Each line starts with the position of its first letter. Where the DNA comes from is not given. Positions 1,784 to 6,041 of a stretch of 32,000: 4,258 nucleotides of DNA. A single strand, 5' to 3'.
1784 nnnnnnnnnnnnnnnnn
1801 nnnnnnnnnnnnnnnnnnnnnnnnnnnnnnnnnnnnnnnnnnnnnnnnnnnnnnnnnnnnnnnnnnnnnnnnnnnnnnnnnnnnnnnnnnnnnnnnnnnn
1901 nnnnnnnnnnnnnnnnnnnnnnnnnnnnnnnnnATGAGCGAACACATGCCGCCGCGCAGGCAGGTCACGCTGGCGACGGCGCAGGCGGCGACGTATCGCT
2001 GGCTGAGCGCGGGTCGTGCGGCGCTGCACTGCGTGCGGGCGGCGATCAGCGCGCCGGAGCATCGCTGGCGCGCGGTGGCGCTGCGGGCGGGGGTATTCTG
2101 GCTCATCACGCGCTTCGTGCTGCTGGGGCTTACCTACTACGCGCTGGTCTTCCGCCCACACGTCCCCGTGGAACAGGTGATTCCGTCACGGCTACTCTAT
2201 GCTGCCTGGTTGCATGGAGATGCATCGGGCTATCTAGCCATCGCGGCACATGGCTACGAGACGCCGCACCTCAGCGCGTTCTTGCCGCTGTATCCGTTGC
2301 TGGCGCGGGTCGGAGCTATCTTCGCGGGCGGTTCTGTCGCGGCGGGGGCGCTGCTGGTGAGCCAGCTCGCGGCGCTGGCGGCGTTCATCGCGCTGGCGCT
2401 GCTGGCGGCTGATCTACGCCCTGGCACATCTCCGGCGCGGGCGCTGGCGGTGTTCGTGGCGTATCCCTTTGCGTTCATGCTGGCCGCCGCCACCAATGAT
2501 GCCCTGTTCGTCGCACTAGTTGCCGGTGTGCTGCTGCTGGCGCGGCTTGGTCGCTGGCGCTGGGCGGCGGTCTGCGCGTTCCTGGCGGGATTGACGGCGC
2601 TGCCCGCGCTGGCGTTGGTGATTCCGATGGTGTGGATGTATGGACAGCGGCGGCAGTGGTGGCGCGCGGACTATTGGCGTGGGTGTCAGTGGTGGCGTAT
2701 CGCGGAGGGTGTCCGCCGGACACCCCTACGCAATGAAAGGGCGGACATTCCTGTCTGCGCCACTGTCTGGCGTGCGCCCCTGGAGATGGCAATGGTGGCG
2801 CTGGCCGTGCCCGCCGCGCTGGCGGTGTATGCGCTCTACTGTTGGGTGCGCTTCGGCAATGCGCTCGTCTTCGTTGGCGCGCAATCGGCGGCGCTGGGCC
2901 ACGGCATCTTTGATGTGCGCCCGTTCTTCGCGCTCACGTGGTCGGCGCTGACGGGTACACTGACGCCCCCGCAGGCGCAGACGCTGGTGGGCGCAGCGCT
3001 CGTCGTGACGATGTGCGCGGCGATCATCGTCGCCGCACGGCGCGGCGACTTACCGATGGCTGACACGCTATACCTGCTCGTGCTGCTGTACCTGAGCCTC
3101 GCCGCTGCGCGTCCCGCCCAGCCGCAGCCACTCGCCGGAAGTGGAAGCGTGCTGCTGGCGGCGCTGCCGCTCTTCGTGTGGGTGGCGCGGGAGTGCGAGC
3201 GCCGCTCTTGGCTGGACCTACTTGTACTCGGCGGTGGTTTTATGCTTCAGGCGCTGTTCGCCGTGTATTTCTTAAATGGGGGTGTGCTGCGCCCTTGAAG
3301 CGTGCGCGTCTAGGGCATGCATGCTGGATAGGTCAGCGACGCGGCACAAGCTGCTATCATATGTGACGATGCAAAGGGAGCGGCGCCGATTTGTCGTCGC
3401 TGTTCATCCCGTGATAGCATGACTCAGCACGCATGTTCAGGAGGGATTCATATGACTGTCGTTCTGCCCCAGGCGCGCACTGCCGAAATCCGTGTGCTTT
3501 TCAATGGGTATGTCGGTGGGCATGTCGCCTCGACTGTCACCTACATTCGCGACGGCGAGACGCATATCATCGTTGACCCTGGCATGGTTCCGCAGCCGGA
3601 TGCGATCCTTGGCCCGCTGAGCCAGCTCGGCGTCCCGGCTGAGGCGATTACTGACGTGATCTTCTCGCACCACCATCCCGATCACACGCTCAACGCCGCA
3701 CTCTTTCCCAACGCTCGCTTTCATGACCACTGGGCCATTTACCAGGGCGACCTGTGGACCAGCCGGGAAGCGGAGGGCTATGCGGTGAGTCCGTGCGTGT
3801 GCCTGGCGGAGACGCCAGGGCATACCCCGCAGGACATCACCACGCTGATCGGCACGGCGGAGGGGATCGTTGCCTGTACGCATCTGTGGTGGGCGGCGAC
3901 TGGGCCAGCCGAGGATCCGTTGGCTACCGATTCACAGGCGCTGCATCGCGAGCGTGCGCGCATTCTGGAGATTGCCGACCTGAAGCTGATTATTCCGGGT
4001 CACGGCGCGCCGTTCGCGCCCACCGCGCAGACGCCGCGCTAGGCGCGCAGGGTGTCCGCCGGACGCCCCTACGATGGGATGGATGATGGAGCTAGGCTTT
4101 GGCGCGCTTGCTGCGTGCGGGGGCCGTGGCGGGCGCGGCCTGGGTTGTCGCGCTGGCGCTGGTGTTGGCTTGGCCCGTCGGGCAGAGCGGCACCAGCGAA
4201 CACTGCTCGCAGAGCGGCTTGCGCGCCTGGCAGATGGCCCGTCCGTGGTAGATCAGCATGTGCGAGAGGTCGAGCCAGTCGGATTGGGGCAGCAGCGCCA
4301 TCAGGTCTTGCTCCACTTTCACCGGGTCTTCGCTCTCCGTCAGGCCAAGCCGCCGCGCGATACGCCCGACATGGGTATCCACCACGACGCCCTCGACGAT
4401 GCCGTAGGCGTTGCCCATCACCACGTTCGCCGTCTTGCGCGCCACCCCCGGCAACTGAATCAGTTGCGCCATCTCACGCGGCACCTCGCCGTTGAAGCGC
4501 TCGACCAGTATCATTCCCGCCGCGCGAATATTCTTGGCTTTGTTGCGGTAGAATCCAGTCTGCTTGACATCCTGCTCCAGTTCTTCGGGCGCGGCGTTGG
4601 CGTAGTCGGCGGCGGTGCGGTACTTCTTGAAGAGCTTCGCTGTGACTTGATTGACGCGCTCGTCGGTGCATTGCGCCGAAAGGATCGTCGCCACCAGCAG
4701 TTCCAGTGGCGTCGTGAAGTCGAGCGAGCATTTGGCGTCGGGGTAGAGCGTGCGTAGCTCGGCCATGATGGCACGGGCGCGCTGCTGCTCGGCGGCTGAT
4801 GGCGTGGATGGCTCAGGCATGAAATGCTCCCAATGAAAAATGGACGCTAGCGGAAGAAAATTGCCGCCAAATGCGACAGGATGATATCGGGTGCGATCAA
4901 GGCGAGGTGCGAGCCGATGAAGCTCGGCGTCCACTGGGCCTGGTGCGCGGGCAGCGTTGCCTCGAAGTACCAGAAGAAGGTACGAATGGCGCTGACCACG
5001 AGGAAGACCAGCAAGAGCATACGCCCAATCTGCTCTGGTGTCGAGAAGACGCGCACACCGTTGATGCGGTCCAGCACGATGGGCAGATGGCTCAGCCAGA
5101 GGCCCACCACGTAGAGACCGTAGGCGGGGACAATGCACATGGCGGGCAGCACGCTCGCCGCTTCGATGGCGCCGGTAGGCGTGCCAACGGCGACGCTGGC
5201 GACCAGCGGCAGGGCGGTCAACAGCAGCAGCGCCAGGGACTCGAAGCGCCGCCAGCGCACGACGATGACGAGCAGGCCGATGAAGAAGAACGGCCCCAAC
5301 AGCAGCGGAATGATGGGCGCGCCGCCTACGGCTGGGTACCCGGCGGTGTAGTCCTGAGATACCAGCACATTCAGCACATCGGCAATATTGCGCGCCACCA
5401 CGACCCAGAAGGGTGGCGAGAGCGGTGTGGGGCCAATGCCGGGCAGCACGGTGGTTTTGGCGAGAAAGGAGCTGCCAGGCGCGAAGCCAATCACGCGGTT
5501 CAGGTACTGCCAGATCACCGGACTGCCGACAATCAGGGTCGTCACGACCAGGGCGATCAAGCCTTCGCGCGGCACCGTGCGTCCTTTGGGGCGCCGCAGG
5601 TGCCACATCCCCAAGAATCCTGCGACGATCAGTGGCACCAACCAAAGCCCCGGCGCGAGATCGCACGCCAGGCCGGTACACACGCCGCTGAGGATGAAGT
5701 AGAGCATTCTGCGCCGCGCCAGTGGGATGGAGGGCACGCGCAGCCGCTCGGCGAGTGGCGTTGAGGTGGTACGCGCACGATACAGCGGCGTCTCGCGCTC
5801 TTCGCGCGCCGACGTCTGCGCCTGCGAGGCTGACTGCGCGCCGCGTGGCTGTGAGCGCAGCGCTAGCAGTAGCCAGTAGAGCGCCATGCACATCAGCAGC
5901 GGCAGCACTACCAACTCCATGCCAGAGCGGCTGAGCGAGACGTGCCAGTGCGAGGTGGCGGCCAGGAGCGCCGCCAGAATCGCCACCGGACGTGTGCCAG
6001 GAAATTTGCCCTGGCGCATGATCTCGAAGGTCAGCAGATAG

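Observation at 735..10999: Family of 24-nt hairpin+CTACG elements with compensatory stem substitutions (REP-like, GTAG-headed)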

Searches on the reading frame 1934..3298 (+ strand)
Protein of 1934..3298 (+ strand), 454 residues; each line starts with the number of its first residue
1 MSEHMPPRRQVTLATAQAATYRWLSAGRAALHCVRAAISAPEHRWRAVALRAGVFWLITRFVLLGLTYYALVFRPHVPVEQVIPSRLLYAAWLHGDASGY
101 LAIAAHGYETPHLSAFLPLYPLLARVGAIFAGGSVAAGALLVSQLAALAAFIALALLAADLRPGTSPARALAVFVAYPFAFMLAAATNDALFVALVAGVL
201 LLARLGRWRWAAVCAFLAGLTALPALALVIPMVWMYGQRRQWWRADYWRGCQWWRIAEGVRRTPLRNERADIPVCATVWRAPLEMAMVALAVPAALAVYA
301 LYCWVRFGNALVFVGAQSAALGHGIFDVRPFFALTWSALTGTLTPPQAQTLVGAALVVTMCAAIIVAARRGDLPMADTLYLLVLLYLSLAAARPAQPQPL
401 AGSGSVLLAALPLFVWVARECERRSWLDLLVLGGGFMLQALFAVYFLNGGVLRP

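Call 9: search_protein_families(library=pfam, proteins=[window:1934-3298:+])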
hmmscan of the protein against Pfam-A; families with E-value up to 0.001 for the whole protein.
window:1934-3298:+ (454 aa): 0 families

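Call 35: find_homologous_proteins(query=window:1934-3298:+, max_evalue=1e-10)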
Query window:1934-3298:+ (454 aa): 7 proteins with E <= 1e-10 among 8000 candidates.
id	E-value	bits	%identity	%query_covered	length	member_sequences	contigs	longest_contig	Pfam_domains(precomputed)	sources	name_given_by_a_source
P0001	2.9e-61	226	37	97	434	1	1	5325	PF04188.19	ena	-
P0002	7.0e-58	215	39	90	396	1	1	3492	-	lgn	-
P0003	3.6e-55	206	40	90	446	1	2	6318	-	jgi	jgi:hypothetical protein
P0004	4.8e-47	179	37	89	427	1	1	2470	-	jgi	jgi:hypothetical protein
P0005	3.1e-46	176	35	91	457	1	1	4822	-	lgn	-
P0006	7.8e-46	175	37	86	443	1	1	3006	PF04188.19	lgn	-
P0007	3.8e-34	136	34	91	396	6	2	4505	-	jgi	jgi:Gpi18-like mannosyltransferase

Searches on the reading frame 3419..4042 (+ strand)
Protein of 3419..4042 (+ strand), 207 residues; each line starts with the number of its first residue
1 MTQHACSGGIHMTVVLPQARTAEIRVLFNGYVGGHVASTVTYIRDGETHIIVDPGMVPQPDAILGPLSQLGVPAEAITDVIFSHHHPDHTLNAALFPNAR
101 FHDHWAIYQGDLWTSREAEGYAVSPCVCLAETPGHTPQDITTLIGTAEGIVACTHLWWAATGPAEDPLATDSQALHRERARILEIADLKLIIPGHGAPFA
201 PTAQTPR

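Call 9: search_protein_families(library=pfam, proteins=[window:3419-4042:+])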
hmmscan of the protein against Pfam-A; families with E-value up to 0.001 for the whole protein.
window:3419-4042:+ (207 aa): 2 families
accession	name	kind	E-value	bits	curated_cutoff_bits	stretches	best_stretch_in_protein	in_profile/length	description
PF00753.33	Lactamase_B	-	5.7e-13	49.7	22.7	1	36-116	4-83/196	Metallo-beta-lactamase superfamily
PF19583.5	ODP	-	0.00058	20.2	27.2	0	42-97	7-61/194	ODP family beta lactamase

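Call 10: find_encoding_contigs(protein=window:3419-4042:+, flank=10000, max_places=6)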
Protein window:3419-4042:+ (207 aa): no gene with exactly this product is on record in the collection.

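Call 63: find_homologous_proteins(query=window:3419-4042:+, max_evalue=1e-40)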
Query window:3419-4042:+ (207 aa): 4720 proteins with E <= 1e-40 among 5330 candidates; the best 120 are listed.
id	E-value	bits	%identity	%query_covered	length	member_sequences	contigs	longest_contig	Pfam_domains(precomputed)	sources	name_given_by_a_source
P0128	8.1e-120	416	93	95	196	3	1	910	PF00753.34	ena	-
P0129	2.9e-118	411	92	95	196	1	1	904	PF00753.34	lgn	-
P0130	2.7e-100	353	81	93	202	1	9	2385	PF00753.34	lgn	-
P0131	5.0e-99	349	80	92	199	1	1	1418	PF00753.34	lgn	-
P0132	5.0e-99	349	80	93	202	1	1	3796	PF00753.34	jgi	jgi:glyoxylase-like metal-dependent hydrolase (beta-lactamase superfamily II)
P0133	3.6e-96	339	73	95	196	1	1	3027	PF00753.34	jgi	jgi:glyoxylase-like metal-dependent hydrolase (beta-lactamase superfamily II)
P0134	1.6e-92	327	73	95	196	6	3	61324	PF00753.34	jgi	-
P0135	5.5e-92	325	73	95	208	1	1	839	PF00753.34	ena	-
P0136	8.2e-92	325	75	91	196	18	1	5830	PF00753.34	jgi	jgi:glyoxylase-like metal-dependent hydrolase (beta-lactamase superfamily II)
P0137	5.9e-91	322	73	95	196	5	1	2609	PF00753.34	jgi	jgi:glyoxylase-like metal-dependent hydrolase (beta-lactamase superfamily II)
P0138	1.6e-90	321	71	95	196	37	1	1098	PF00753.34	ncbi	-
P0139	4.9e-90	319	69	95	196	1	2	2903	PF00753.34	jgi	jgi:glyoxylase-like metal-dependent hydrolase (beta-lactamase superfamily II)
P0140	2.9e-89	317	72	95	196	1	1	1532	PF00753.34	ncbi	-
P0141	6.3e-89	315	72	93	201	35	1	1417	PF00753.34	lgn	-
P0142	9.2e-89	315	70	94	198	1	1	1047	PF00753.34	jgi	jgi:glyoxylase-like metal-dependent hydrolase (beta-lactamase superfamily II)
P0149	8.9e-88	312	75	93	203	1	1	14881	PF00753.34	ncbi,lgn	ncbi:MAG: MBL fold metallo-hydrolase [Ktedonobacterales bacterium]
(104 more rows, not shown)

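Call 64: find_encoding_contigs(protein=P0128, flank=5000, max_places=2)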
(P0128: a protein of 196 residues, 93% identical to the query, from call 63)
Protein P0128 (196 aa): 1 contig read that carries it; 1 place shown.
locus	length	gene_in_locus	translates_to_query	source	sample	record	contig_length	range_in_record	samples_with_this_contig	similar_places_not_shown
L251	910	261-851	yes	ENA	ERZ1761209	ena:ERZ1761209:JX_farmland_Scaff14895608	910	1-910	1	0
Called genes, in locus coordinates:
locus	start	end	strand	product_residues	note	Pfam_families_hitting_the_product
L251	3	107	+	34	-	?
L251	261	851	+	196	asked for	PF00753:Lactamase_B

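Call 65: find_encoding_contigs(protein=P0132, flank=5000, max_places=2)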
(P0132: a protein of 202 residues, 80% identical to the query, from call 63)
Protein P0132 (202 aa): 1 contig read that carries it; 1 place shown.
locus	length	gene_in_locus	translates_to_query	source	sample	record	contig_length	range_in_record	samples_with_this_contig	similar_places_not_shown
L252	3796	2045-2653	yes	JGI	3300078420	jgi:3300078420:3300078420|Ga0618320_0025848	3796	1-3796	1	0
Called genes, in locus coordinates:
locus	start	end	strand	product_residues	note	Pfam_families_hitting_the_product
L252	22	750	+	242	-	PF12277:DUF3618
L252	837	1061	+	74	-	-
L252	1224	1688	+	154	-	PF00072:Response_reg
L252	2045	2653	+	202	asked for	PF00753:Lactamase_B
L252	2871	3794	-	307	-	?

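Call 66: find_encoding_contigs(protein=P0130, flank=5000, max_places=3)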
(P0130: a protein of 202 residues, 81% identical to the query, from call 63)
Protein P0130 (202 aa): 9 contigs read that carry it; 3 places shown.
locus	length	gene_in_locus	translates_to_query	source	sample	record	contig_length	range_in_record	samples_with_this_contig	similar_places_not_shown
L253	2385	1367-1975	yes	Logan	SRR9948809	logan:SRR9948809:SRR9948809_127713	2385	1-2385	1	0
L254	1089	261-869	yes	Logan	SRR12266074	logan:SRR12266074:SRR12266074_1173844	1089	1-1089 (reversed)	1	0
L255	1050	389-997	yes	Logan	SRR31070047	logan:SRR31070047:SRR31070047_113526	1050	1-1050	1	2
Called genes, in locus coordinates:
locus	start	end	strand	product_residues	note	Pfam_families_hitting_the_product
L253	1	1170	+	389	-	?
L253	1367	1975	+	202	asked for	PF00753:Lactamase_B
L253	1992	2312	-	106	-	PF08402:TOBE_2 (weak), PF03459:TOBE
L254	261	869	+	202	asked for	PF00753:Lactamase_B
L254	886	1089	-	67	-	?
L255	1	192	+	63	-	?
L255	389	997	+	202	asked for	PF00753:Lactamase_B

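Call 76: find_encoding_contigs(protein=P0134, flank=10000, max_places=1)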
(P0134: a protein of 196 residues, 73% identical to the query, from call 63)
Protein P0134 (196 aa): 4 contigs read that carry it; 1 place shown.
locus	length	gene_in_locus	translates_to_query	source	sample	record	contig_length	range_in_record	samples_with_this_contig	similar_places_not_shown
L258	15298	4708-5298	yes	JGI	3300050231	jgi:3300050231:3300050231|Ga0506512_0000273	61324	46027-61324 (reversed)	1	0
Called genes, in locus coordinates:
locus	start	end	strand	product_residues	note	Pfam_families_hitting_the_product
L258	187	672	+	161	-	-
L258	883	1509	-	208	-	PF18902:DUF5658 (weak)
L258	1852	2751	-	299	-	-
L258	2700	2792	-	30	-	-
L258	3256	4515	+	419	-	PF00702:Hydrolase (faint)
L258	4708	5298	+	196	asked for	PF00753:Lactamase_B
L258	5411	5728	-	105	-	PF09360:zf-CDGSH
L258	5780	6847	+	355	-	PF00248:Aldo_ket_red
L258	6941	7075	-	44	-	-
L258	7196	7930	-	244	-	PF01061:ABC2_membrane, PF12698:ABC2_membrane_3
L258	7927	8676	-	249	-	PF02463:SMC_N (faint), PF00005:ABC_tran, PF13304:AAA_21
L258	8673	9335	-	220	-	PF03551:PadR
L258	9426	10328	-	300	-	PF13228:DUF4037 (weak)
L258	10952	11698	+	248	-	PF25490:DUF7910 (faint)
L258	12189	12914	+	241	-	PF20587:DUF6789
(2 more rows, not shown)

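Call 77: find_encoding_contigs(protein=P0149, flank=10000, max_places=1)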
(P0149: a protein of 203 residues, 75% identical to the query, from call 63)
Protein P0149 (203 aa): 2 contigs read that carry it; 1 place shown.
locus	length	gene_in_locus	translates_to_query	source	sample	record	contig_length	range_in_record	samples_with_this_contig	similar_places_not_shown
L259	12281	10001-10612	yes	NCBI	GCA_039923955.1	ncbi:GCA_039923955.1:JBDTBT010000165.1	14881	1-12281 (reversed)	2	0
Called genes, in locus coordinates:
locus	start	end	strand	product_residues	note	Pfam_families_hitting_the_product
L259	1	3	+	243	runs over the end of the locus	PF00733:Asn_synthase, PF06508:QueC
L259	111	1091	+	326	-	PF01904:DUF72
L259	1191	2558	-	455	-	-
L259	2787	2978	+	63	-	-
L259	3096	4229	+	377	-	PF13439:Glyco_transf_4, PF13579:Glyco_trans_4_4, PF20706:GT4-conflict, PF00534:Glycos_transf_1, PF13692:Glyco_trans_1_4, PF13524:Glyco_trans_1_2 (weak)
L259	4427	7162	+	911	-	PF13185:GAF_2, PF01590:GAF, PF13185:GAF_2, PF13492:GAF_3 (weak), PF00512:HisKA, PF02518:HATPase_c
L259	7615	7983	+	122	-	PF00072:Response_reg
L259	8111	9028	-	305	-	PF12697:Abhydrolase_6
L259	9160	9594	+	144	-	PF03625:DUF302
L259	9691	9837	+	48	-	PF21748:UPF0150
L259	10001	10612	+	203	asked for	PF00753:Lactamase_B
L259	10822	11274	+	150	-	PF04075:F420H2_quin_red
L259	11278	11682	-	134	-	PF01042:Ribonuc_L-PSP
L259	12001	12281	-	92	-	PF13458:Peripla_BP_6 (weak)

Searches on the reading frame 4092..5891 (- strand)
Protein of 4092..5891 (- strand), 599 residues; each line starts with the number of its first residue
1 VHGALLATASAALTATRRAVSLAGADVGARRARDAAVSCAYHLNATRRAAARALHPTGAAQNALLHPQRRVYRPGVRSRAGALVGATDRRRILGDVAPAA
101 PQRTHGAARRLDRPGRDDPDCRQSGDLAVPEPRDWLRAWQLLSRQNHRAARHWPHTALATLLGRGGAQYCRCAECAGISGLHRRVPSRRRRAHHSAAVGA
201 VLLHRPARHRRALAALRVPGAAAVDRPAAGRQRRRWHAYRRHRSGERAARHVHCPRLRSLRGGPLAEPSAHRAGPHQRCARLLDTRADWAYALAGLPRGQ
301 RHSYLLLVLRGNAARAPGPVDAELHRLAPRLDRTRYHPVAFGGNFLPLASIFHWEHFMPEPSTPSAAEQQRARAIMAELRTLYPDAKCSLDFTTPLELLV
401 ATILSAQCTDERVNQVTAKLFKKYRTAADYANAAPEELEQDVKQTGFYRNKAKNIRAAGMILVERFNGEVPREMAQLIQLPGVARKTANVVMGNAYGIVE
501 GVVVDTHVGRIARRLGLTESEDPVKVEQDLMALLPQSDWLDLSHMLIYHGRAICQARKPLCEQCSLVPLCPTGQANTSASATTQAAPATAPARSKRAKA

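Call 9: search_protein_families(library=pfam, proteins=[window:4092-5891:-])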
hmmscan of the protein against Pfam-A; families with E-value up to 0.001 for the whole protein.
window:4092-5891:- (599 aa): 2 families
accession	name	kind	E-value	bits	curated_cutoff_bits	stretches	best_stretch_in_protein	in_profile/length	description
PF00730.31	HhH-GPD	-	6.4e-26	91.2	26.2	1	400-535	1-107/108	HhH-GPD superfamily base excision DNA repair protein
PF00633.29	HHH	-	0.00097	19.3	24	0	465-492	1-28/30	Helix-hairpin-helix motif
